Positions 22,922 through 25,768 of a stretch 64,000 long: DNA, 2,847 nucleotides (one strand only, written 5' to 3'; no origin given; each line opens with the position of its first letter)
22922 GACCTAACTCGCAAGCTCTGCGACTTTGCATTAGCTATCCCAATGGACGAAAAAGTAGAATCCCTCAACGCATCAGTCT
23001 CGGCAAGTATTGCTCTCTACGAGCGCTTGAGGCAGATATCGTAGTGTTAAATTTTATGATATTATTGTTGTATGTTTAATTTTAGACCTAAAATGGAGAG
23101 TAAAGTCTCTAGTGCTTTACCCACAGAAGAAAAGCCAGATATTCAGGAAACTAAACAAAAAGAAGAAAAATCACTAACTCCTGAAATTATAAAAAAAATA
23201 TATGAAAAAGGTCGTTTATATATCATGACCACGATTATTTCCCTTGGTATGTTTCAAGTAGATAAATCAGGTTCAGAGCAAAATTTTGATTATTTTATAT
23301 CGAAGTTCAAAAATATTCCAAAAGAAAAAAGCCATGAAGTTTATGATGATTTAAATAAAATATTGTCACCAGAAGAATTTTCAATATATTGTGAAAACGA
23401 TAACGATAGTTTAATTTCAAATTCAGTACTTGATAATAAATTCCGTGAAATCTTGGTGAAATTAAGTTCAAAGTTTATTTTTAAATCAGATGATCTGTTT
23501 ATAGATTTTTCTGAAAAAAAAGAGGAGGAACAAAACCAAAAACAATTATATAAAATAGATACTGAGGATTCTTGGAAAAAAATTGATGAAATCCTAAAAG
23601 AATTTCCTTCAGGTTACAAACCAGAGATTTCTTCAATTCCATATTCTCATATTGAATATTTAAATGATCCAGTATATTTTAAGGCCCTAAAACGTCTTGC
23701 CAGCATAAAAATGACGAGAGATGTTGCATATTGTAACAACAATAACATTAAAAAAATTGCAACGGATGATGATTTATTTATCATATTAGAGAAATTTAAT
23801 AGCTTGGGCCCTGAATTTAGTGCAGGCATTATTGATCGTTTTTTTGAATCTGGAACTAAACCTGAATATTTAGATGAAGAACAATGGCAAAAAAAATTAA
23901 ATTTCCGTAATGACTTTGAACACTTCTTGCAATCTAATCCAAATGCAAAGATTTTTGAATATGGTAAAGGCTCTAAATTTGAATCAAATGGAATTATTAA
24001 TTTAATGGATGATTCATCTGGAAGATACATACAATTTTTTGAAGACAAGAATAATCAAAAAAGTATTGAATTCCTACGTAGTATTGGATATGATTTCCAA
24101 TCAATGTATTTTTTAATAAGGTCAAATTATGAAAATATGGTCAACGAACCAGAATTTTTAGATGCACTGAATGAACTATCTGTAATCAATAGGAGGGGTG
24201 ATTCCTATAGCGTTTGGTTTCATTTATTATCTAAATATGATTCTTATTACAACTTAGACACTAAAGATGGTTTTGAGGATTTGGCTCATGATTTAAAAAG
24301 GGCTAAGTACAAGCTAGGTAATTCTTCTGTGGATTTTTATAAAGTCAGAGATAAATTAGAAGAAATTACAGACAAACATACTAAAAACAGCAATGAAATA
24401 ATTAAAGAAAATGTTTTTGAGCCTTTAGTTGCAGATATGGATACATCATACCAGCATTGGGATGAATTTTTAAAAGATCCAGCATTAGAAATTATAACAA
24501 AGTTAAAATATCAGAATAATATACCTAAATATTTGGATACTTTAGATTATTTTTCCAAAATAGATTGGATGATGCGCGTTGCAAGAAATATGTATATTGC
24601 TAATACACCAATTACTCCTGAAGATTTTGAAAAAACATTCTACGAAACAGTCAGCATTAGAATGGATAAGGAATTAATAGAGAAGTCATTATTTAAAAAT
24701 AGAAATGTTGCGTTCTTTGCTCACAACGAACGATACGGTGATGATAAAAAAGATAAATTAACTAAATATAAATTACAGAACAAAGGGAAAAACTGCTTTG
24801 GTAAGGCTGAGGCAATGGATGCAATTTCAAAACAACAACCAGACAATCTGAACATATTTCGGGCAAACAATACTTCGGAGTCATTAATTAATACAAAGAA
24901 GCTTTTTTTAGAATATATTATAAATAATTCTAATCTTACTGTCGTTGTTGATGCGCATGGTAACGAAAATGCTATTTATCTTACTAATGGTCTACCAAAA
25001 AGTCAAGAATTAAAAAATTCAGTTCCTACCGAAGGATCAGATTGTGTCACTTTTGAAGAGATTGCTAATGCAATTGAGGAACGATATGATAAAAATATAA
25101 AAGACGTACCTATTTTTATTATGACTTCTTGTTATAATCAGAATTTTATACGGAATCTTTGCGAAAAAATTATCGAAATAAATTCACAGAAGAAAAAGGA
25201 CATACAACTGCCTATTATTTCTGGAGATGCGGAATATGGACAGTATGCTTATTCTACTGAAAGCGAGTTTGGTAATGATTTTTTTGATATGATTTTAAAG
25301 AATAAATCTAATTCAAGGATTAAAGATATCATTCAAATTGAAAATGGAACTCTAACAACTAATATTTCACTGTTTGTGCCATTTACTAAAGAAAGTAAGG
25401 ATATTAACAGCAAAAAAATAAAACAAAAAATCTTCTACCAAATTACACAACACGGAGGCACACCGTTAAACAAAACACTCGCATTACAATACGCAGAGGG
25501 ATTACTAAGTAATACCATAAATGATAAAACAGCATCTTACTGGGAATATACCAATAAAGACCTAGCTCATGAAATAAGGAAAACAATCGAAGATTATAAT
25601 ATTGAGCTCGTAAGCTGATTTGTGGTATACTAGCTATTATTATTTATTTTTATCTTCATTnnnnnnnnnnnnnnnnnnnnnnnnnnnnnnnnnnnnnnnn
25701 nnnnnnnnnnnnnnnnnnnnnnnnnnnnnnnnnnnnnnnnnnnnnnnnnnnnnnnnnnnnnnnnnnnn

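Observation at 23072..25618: AT-rich 848-aa orphan protein with a C-terminal caspase/CHAT-like His…Cys core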

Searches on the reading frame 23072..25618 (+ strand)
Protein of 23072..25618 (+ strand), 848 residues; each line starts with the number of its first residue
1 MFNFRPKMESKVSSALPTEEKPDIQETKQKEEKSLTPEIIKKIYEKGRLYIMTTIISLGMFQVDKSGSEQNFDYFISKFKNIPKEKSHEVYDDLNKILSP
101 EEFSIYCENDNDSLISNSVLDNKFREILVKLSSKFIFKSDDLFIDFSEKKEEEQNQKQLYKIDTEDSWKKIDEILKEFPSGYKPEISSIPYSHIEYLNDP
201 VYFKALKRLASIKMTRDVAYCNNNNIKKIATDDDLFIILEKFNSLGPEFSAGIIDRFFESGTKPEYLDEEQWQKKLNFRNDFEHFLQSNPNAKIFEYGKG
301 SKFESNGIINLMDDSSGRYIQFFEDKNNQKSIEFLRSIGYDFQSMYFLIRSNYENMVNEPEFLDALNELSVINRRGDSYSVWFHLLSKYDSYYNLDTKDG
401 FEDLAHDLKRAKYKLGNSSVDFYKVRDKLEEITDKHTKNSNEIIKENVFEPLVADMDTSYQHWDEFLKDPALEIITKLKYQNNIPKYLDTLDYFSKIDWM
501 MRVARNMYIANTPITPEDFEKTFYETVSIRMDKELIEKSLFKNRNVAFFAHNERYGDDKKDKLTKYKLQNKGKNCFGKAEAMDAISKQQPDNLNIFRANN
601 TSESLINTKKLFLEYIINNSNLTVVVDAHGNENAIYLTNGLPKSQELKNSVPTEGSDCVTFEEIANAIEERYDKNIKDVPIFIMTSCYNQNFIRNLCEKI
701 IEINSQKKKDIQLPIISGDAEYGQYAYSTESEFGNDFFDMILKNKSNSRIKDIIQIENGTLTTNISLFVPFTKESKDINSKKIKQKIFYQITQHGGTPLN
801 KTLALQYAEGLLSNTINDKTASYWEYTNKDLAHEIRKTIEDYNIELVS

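Call 5: search_protein_families(library=pfam, proteins=[window:23072-25618:+], max_evalue=10)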
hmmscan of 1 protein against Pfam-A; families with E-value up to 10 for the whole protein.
window:23072-25618:+ (848 aa): 1 family
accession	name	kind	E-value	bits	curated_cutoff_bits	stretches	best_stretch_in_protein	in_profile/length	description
PF04673.18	Cyclase_polyket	-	0.072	13.8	24.4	1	133-185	37-87/104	Polyketide synthesis cyclase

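Call 7: find_homologous_proteins(query=window:23072-25618:+, max_evalue=0.001)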
Query window:23072-25618:+ (848 aa): 4 proteins with E <= 0.001 among 8000 candidates.
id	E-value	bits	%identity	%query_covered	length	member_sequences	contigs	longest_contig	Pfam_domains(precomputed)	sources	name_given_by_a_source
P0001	0.0e+0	1873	100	99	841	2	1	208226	-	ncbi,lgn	-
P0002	0.0e+0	1020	56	100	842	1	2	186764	-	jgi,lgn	jgi:hypothetical protein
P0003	7.2e-289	979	53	99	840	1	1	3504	-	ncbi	-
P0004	5.2e-282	956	54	100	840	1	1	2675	-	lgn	-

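Call 8: search_protein_families(library=ncbifam, proteins=[window:23072-25618:+], max_evalue=10)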
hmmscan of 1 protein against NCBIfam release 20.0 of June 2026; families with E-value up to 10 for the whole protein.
window:23072-25618:+ (848 aa): 1 family
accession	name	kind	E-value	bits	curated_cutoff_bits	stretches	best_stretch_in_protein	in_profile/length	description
NF010222.0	PRK13678.2-5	equivalog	0.0063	17.1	87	1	147-178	59-90/96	hypothetical protein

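Call 9: search_protein_families(library=padloc, proteins=[window:23072-25618:+], max_evalue=10)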
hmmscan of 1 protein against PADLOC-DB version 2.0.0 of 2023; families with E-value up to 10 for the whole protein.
window:23072-25618:+ (848 aa): 2 families
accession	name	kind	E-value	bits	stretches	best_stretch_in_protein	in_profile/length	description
PDLC01997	SAVED1--SAVED_HNH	-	0.0082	13.6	1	742-840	99-188/368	-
PDLC00739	Effector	-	0.0089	13.4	1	742-841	103-194/378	Endonuclease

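Call 10: search_solved_structures(query=window:23072-25618:+, max_evalue=10)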
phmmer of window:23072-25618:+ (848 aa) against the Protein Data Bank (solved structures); distinct sequences matched with E-value up to 10: 1.
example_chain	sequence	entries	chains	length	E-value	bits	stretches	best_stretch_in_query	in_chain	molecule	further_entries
1vjk_A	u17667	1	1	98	0.49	11.6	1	423-470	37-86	molybdopterin converting factor, subunit 1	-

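Call 14: find_encoding_contigs(protein=P0002, flank=10000, max_places=4)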
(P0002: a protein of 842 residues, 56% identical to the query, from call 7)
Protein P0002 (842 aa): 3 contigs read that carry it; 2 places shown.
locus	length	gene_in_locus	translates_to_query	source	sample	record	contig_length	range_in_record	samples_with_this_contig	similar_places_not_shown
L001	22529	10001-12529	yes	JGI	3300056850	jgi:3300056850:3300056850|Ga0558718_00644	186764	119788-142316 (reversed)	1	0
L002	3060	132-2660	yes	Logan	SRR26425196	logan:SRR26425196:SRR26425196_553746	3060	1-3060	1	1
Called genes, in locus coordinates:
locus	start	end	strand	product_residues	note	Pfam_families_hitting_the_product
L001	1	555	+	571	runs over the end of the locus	PF03485:Arg_tRNA_synt_N, PF00750:tRNA-synt_1d, PF05746:DALR_1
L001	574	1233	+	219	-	PF02698:DUF218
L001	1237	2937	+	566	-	-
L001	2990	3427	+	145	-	-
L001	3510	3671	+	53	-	-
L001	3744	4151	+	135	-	-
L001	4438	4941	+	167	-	PF13420:Acetyltransf_4, PF00583:Acetyltransf_1, PF13673:Acetyltransf_10, PF13508:Acetyltransf_7, PF08445:FR47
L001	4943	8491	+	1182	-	PF00133:tRNA-synt_1, PF09334:tRNA-synt_1g (weak), PF00300:His_Phos_1, PF00133:tRNA-synt_1, PF09334:tRNA-synt_1g, PF08264:Anticodon_1, PF19302:DUF5915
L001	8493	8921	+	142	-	PF00293:NUDIX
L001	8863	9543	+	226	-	PF00702:Hydrolase, PF13419:HAD_2, PF13242:Hydrolase_like (faint)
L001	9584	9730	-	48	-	-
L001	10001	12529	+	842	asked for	-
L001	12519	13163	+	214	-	PF00753:Lactamase_B (weak), PF13483:Lactamase_B_3, PF12706:Lactamase_B_2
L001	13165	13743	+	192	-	PF06821:Ser_hydrolase, PF12146:Hydrolase_4 (faint), PF12697:Abhydrolase_6, PF00561:Abhydrolase_1 (weak), PF08538:DUF1749, PF10230:LIDHydrolase (faint)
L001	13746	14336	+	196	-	PF11967:RecO_N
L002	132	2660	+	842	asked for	-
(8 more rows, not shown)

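Call 15: find_encoding_contigs(protein=P0001, flank=10000, max_places=3)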
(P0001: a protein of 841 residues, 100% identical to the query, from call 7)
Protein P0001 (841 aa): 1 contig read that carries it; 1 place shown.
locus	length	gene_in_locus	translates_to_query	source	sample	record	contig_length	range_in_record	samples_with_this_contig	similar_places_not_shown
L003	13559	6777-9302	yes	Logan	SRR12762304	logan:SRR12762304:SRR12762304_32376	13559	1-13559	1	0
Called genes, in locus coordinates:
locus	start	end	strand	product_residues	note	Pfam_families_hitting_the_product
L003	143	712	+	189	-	PF03193:RsgA_GTPase (faint), PF02421:FeoB_N, PF01926:MMR_HSR1, PF00009:GTP_EFTU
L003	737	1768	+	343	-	PF01594:AI-2E_transport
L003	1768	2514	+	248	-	PF22435:MRM3-like_sub_bind, PF00588:SpoU_methylase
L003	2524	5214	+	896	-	PF00690:Cation_ATPase_N, PF00122:E1-E2_ATPase, PF13246:Cation_ATPase, PF00702:Hydrolase, PF00689:Cation_ATPase_C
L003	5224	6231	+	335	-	PF01595:CNNM, PF00571:CBS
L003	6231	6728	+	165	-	PF00588:SpoU_methylase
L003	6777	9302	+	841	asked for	-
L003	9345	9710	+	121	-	PF05514:HR_lesion (faint), PF07681:DoxX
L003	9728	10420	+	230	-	PF00590:TP_methylase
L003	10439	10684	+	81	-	-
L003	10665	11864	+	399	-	PF13200:DUF4015, PF14871:GHL6 (weak)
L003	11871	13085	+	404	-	PF00595:PDZ, PF13180:PDZ_2, PF17820:PDZ_6, PF03572:Peptidase_S41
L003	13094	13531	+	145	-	PF01281:Ribosomal_L9_N, PF03948:Ribosomal_L9_C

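Call 16: find_related_loci(query=A1, collection=genome_contigs, flank=10000)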
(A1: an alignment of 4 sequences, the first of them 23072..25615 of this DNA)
Query A1 (848 aa) in genome_contigs; peptide patterns used: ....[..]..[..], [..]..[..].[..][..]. (x = any residue, [..] = any of these).
228 stretches matched a pattern; 1 encode a relative of the query (tblastn E <= 1e-3); 1 distinct loci.
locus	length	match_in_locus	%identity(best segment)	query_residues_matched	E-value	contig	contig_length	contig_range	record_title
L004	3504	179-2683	53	1-841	0e+0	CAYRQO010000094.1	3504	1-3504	MAG TPA_asm: uncultured Candidatus Saccharibacteria bacterium isolate SRP286056_co1_511 genome assembly, contig: NODE_43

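Call 23: search_solved_structures(query=A1, max_evalue=10, show_alignments=3)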
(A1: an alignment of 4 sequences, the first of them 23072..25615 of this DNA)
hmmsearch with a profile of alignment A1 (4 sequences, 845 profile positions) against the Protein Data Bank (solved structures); distinct sequences matched with E-value up to 10: 0.

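Call 24: search_protein_families(library=phrogs, proteins=[window:23072-25618:+], max_evalue=10)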
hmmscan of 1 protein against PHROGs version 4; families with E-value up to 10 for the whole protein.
window:23072-25618:+ (848 aa): 1 family
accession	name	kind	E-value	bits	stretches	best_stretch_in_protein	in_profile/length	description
phrog_12413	-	unknown function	0.066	14.6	1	770-841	7-78/129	-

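Call 26: predict_structure(alignment_id=A1)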
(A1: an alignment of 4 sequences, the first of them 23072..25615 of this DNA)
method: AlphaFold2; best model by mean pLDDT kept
length: 848 residues; sequences in the alignment: 4
mean_pLDDT: 53.8   pTM: 0.35
mean pLDDT of the five models: 53.8, 51.9, 48.4, 47.4, 44.2
residues with pLDDT >= 90: 0; 70-90: 227; 50-70: 234; < 50: 387
segments of 3 or more residues with pLDDT < 50: 1-71, 94-119, 131-144, 147-161, 178-181, 186-190, 215-222, 373-378, 414-424, 428-463, 533-536, 538-544, 552-594, 623-628, 639-655, 686-688, 718-803, 816-824, 826-829, 843-848
pLDDT, mean of each block of 10 residues (from residue 1): 28 29 25 27 27 26 29 52 58 44 33 43 55 35 46 46 55 56 48 61 66 48 65 79 70 74 77 82 84 76 72 84 88 82 76 82 82 49 58 69 75 48 48 36 36 35 54 78 68 65 81 86 70 48 51 35 24 23 26 46 68 72 49 58 29 52 83 67 52 67 72 52 34 41 39 32 37 34 32 35 51 49 45 60 40
secondary structure, 60 per line:
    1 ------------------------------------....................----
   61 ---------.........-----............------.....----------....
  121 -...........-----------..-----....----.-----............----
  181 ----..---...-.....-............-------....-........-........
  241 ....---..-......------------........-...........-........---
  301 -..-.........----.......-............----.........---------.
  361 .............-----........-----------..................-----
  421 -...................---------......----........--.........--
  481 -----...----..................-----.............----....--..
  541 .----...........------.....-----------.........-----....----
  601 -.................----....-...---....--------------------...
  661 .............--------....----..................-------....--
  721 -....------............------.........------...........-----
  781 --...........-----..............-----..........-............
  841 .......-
elements in order (helices of 4 or more, strands of 3 or more residues): H37-56 H70-78 H84-95 H102-106 H117-120 H122-132 H151-154 H165-176 H194-198 H200-211 H219-222 H224-231 H233-244 H251-256 H269-276 H278-288 H290-297 H305-313 H318-324 H326-337 H342-350 H360-373 H379-386 H398-415 H422-440 H450-455 H460-467 H470-478 H493-510 H516-528 H533-536 H546-556 H563-567 H579-587 E593-596 H602-618 E623-626 E628-630 E634-637 E658-660 H661-673 E682-685 H690-707 E715-718 H722-725 H732-743 H750-758 E765-775 E783-793 H799-812 H818-827 H829-847

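Call 38: find_encoding_contigs(protein=P0004, flank=10000, max_places=4)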
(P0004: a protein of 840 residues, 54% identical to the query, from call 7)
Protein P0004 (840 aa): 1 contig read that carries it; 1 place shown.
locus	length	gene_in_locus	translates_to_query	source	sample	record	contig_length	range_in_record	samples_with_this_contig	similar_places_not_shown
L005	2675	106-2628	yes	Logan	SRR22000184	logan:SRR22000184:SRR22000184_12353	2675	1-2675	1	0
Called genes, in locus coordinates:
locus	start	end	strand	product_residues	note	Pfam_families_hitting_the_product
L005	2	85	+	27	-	?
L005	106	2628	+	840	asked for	-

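Call 41: search_protein_representatives(alignment_id=A1)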
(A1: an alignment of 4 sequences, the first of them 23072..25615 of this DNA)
Query: 4 sequences, 845 profile positions. Proteins with E-value up to 0.001 (for the whole library): 198; up to 1e-10: 118; up to 1e-30: 31. The best 150 are listed.
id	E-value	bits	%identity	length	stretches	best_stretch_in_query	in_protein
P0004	0.0e+00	1554.0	-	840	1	1-845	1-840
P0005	3.0e-254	862.6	-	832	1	4-839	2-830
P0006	3.7e-167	574.5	-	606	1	246-844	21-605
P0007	1.8e-149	516.0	-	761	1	28-790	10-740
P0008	6.2e-149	514.2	-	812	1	21-842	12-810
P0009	3.5e-147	508.4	-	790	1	23-834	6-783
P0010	1.9e-134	466.2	-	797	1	29-790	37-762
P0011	3.2e-129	449.0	-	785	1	25-798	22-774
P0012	2.5e-121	422.9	-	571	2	347-839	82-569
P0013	1.6e-103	364.0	-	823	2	274-840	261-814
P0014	1.1e-91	324.8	-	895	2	452-843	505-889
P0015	4.1e-80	286.5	-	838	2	277-838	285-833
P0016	3.7e-77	276.7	-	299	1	568-838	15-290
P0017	9.5e-75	268.8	-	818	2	440-838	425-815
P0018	1.2e-72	261.8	-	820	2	428-775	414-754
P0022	2.1e-67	244.5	-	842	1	25-836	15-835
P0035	5.7e-30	120.6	-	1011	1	399-778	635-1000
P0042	3.6e-26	108.0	-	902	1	450-771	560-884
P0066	2.1e-19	85.7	-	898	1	500-773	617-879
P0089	3.1e-15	71.9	-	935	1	431-767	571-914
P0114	1.0e-11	60.3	-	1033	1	497-755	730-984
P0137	2.2e-09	52.5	-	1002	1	489-751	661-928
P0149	3.1e-08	48.7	-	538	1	499-740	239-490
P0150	3.7e-08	48.5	-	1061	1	525-738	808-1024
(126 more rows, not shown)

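Call 52: list_cluster_members(proteins=[P0014, P0022, P0035, P0042, P0066, P0089, P0114, P0137, P0149, P0150])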
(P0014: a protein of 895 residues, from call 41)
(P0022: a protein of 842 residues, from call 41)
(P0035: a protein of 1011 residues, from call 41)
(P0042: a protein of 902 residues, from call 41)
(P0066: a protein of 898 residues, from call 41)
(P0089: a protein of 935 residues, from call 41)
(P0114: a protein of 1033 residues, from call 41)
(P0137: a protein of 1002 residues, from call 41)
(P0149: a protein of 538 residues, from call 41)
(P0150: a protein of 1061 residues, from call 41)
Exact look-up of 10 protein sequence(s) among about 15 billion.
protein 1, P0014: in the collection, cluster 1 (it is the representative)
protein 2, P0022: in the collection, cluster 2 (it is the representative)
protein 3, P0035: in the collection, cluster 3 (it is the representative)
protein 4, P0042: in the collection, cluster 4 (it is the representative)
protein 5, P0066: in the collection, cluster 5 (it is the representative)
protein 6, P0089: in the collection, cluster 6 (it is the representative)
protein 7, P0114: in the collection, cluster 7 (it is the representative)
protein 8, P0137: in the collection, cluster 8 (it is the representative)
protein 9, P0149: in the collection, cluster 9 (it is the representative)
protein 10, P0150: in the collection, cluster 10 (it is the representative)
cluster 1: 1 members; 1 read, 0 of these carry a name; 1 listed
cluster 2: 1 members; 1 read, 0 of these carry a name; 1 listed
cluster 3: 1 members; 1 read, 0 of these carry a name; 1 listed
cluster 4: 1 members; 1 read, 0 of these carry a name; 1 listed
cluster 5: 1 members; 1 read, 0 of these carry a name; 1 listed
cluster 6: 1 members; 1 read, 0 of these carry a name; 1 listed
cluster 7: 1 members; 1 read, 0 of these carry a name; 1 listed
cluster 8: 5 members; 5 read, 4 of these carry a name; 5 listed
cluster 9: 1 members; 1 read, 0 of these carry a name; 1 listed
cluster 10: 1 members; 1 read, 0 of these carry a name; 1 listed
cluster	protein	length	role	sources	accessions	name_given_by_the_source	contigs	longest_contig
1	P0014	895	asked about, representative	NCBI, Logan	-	-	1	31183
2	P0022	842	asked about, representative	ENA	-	-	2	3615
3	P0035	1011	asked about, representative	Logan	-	-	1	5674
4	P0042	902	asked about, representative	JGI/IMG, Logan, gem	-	-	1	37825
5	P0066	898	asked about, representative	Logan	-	-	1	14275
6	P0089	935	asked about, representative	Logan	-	-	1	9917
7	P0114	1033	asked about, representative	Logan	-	-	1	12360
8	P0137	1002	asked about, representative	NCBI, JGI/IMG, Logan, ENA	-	-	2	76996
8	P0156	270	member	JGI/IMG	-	hypothetical protein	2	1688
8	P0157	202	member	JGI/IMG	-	hypothetical protein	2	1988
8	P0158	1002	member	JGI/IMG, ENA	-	hypothetical protein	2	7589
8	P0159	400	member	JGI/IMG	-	hypothetical protein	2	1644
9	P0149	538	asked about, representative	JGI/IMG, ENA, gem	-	-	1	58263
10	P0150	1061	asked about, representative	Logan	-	-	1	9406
